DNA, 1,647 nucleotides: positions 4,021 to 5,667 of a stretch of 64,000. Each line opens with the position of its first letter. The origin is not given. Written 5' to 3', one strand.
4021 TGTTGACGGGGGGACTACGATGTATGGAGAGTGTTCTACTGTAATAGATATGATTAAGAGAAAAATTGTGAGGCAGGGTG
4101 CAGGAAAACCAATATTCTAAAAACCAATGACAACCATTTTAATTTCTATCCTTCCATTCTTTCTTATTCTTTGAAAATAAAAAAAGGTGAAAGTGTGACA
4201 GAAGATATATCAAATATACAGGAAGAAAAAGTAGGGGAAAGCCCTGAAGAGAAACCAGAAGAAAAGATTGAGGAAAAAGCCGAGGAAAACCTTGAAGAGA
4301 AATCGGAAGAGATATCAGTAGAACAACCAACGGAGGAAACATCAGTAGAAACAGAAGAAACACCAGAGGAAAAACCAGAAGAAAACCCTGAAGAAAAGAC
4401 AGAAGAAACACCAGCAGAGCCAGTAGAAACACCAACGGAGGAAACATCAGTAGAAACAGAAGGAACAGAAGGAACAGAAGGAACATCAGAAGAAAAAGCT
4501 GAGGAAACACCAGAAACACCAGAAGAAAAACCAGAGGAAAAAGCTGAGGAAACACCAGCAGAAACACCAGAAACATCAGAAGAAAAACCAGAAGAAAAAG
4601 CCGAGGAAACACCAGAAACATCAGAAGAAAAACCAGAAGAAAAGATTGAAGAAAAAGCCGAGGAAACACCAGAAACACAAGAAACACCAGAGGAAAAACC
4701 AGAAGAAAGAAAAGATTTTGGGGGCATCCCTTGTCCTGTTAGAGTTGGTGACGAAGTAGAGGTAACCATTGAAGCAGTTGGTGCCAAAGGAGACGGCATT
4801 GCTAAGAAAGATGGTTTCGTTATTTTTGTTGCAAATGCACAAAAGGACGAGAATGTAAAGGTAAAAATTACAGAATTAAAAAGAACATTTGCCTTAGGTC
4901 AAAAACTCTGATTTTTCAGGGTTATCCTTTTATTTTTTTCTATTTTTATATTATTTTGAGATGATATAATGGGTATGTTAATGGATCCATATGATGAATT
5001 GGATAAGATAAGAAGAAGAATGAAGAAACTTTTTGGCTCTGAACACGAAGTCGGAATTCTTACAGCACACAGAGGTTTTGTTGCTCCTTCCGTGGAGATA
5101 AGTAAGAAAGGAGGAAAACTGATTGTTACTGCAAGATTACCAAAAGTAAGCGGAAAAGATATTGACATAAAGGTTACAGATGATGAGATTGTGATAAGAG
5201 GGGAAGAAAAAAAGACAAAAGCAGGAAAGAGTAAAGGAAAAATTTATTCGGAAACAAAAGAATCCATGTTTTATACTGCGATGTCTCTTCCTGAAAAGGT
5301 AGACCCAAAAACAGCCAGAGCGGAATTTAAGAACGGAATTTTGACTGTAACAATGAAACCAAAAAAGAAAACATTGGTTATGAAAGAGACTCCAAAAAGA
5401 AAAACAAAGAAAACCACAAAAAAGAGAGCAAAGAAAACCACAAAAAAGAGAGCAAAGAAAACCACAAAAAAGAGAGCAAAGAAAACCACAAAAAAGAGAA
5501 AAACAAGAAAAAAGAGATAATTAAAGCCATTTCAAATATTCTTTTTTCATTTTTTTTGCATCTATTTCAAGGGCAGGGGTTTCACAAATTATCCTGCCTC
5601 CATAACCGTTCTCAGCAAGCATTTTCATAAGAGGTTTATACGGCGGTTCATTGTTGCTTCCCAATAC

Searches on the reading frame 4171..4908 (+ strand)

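Call 55: search_protein_families(library=pfam, proteins=[window:4171-4908:+], max_evalue=0.001)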
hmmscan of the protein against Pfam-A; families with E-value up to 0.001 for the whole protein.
window:4171-4908:+ (246 aa): 1 family
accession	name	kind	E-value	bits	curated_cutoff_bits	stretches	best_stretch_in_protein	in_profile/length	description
PF01938.26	TRAM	-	2e-13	50.4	21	1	190-245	2-60/61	TRAM domain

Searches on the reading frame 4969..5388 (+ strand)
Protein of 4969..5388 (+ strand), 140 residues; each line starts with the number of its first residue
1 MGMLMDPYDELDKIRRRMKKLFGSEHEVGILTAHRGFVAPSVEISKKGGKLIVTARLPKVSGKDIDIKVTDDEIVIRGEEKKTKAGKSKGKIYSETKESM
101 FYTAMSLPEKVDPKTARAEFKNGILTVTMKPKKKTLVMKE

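Call 62: find_homologous_proteins(query=window:4969-5388:+, max_evalue=1e-10)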
Query window:4969-5388:+ (140 aa): 2 proteins with E <= 1e-10 among 39 candidates.
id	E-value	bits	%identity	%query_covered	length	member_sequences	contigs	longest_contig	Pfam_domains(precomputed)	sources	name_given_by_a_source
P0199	3.4e-80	284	100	99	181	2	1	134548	PF00011.28,PF17886.8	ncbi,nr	ncbi:Hsp20/alpha crystallin family protein [Candidatus Micrarchaeota archaeon]|nr:Hsp20/alpha crysta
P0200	2.0e-59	217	69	100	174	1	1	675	PF00011.28,PF17886.8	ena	-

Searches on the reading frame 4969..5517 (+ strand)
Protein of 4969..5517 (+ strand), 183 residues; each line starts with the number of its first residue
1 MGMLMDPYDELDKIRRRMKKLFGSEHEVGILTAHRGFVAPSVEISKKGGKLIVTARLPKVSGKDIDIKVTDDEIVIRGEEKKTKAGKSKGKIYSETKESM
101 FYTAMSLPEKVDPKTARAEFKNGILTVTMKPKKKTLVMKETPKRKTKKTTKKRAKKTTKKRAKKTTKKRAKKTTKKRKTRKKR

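Call 55: search_protein_families(library=pfam, proteins=[window:4969-5517:+], max_evalue=0.001)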
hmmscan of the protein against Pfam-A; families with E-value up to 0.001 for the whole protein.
window:4969-5517:+ (183 aa): 2 families
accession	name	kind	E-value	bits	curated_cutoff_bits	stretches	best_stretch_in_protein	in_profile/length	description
PF00011.27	HSP20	-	2.7e-15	56.8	20.8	1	46-135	4-91/102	Hsp20/alpha crystallin family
PF17886.7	ArsA_HSP20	-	9e-07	28.8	22.5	1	49-129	2-63/63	HSP20-like domain found in ArsA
